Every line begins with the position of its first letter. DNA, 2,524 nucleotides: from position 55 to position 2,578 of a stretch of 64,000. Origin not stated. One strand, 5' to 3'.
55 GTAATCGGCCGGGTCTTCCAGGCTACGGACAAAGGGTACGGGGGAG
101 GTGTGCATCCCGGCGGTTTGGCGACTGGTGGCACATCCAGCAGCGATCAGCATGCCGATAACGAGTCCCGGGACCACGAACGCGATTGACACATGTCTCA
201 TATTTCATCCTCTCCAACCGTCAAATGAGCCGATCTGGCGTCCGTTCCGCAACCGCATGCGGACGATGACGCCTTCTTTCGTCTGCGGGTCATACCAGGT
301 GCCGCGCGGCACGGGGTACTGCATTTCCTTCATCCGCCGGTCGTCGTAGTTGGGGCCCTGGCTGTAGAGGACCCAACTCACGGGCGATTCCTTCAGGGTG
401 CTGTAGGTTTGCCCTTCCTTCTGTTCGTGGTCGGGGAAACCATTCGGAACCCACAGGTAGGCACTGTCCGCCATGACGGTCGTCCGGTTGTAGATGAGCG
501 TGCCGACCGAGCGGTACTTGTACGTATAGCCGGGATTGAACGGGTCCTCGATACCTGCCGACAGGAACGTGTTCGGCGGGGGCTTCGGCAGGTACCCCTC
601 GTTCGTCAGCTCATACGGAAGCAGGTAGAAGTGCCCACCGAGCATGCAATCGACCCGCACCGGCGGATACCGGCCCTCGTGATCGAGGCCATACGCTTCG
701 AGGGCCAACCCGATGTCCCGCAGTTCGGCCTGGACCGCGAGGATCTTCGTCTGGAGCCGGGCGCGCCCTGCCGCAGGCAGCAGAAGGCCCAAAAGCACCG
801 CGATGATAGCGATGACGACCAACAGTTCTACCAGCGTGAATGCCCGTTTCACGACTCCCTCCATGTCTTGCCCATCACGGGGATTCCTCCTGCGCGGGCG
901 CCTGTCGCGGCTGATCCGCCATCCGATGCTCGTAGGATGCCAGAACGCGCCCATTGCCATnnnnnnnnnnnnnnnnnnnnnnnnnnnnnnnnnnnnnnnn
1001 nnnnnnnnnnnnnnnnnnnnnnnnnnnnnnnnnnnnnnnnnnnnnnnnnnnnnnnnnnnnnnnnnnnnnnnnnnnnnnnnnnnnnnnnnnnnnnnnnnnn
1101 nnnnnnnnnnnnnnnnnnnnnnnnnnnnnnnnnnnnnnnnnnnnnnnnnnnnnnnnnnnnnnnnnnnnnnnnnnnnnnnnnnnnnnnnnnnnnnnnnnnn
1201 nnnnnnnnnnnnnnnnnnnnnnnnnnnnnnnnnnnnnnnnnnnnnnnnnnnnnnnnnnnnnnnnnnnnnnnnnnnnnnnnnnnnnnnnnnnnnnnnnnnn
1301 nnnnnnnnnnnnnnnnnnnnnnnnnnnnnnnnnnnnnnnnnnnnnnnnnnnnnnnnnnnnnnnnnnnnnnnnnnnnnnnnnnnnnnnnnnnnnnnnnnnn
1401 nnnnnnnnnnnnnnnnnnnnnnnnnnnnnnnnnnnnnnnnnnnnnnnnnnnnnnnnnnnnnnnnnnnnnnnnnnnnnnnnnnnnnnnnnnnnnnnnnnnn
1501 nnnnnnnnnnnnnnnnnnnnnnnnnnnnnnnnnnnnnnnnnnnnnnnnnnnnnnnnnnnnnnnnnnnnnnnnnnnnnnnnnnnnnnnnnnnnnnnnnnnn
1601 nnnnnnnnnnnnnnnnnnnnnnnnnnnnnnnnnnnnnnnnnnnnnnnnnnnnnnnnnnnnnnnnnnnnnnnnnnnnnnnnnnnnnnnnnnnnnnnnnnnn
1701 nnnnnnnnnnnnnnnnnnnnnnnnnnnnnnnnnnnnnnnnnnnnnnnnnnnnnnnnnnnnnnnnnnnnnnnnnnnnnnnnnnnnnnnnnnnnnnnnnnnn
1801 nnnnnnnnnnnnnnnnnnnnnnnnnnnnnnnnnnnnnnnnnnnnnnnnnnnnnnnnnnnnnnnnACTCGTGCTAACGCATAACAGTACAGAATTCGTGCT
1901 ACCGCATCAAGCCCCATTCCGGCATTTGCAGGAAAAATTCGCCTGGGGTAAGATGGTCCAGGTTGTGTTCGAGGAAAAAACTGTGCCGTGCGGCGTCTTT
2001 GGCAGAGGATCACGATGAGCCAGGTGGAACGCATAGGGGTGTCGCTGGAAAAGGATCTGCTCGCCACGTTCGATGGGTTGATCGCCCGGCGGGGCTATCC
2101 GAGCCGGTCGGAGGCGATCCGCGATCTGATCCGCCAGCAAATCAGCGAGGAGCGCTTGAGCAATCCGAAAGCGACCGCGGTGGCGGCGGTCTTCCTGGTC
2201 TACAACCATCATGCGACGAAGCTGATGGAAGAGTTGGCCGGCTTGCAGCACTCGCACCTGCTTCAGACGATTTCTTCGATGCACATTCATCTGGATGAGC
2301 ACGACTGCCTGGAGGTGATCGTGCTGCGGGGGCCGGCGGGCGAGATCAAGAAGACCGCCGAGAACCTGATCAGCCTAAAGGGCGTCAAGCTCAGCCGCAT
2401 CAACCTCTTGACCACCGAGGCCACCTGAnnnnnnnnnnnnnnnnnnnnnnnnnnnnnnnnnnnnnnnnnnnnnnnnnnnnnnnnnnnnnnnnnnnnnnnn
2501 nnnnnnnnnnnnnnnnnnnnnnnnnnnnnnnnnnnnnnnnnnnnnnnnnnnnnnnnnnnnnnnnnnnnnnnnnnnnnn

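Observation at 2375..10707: One tightly coupled operon joins an M50 site-2 protease and HtrA to a TolC-MFP-CzcA metal efflux pump, and nikR overlaps its 3' end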

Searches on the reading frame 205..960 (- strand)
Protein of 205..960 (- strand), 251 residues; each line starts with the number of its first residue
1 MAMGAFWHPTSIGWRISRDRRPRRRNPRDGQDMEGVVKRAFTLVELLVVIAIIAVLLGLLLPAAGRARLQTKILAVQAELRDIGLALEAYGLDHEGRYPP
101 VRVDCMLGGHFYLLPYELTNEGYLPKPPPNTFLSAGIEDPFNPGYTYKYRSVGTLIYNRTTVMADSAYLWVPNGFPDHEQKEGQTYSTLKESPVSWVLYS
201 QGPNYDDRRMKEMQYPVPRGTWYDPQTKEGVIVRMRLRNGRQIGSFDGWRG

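Call 8: search_protein_families(library=pfam, proteins=[window:205-960:-])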
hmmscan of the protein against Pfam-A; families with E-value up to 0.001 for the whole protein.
window:205-960:- (251 aa): 1 family
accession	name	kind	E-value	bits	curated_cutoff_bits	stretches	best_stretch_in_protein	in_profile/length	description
PF07963.17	N_methyl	-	4.7e-06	26.4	21.2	1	38-61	4-27/27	Prokaryotic N-terminal methylation motif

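Call 9: search_protein_families(library=ncbifam, proteins=[window:205-960:-], max_evalue=0.00001)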
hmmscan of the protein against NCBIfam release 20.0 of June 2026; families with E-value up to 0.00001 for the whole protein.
window:205-960:- (251 aa): 3 families
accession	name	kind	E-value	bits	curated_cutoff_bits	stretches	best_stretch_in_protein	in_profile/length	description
TIGR01710.1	typeII_sec_gspG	equivalog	2.6e-07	30.7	88.85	1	39-99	1-60/134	type II secretion system major pseudopilin GspG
TIGR02532.1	IV_pilin_GFxxxE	domain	3e-06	26.9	16.3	1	38-60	1-23/24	prepilin-type N-terminal cleavage/methylation domain-containing protein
NF040999.1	pilin_ComGC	equivalog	4.5e-06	26.8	75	1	39-95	2-58/84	competence type IV pilus major pilin ComGC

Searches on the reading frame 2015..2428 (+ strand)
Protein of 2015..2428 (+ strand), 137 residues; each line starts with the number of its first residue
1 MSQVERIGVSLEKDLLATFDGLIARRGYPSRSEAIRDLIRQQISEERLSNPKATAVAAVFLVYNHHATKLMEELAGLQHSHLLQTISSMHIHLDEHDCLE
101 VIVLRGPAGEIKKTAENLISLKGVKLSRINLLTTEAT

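Call 8: search_protein_families(library=pfam, proteins=[window:2015-2428:+])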
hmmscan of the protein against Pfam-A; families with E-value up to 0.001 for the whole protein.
window:2015-2428:+ (137 aa): 2 families
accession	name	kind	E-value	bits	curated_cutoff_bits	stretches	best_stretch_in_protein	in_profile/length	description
PF08753.17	NikR_C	-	2.5e-26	92.1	22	1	56-131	1-76/77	NikR C terminal nickel binding domain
PF01402.27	RHH_1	-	1.9e-10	40.8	20.5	1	6-43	1-37/39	Ribbon-helix-helix protein, copG family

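Call 9: search_protein_families(library=ncbifam, proteins=[window:2015-2428:+], max_evalue=0.00001)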
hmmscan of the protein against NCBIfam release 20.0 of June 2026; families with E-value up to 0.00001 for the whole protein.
window:2015-2428:+ (137 aa): 5 families
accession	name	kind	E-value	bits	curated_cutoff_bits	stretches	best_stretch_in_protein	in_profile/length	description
NF003381.0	PRK04460.1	equivalog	4.1e-48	163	105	1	1-134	1-134/139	nickel-responsive transcriptional regulator NikR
NF002169.0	PRK01002.1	subfamily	3e-39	134.2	111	1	2-134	2-135/141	nickel responsive regulator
NF002815.0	PRK02967.1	equivalog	1e-38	132.5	83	1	5-136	2-134/139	nickel-responsive transcriptional regulator NikR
NF001884.0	PRK00630.1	subfamily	4.3e-33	114.5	119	1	2-129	8-138/148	nickel responsive regulator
TIGR02793.1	nikR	equivalog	2.6e-32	111.8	175.45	1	6-131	2-127/129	nickel-responsive transcriptional regulator NikR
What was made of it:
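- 2015..2428 (+): nikR, nickel-responsive ribbon-helix-helix repressor (137 aa), convergent with the RND gene. NF003381 163 bits against a cut-off of 105 (call 9); Pfam RHH_1 plus NikR_C (call 8).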
